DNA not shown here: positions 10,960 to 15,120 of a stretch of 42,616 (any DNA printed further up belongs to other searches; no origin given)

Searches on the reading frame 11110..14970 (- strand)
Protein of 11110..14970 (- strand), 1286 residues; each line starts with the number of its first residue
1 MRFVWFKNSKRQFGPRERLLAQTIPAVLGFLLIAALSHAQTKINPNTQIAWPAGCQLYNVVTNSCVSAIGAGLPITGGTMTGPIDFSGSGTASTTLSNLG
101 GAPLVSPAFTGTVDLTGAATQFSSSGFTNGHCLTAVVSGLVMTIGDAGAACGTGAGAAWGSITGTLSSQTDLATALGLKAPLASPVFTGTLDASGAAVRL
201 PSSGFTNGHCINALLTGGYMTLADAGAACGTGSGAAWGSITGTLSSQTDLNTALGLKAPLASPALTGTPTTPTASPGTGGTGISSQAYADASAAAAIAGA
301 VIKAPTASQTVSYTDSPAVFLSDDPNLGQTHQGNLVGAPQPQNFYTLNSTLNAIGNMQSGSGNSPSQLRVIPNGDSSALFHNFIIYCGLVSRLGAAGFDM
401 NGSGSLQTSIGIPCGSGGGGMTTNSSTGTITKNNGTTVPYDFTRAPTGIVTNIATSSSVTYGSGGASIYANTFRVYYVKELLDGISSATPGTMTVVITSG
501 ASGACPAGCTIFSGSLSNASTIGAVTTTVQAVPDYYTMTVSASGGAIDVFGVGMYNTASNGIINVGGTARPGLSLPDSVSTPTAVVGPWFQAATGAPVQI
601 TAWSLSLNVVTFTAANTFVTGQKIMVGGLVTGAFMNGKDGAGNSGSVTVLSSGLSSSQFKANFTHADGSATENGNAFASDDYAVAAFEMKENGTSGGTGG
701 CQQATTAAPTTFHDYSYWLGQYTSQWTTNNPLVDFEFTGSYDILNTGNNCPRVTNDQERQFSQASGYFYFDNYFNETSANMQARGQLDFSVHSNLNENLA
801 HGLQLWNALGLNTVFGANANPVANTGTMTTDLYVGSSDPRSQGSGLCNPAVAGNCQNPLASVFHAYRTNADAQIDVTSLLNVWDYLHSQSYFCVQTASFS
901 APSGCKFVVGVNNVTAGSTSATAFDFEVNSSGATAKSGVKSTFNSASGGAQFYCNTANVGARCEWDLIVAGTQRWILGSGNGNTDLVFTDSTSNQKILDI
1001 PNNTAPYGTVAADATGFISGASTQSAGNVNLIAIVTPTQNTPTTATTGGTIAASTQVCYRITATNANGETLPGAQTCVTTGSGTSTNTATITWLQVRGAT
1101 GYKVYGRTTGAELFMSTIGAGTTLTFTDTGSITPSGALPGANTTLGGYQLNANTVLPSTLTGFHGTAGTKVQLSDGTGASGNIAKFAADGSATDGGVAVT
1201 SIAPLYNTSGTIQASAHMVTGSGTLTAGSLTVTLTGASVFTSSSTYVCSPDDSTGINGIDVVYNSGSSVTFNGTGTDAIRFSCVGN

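Call 87: search_protein_families(library=phrogs, max_evalue=0.00001, proteins=[window:11110-14970:-])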
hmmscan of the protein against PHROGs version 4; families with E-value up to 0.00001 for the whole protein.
window:11110-14970:- (1286 aa): 3 families
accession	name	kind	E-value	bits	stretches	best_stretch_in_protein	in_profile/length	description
phrog_7032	-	tail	1.1e-09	37.9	1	250-339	243-325/866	tail fiber protein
phrog_2631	-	tail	6.8e-09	35.8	1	168-337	252-418/644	tail fiber protein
phrog_25379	-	tail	2e-08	34.8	1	151-198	122-169/384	tail protein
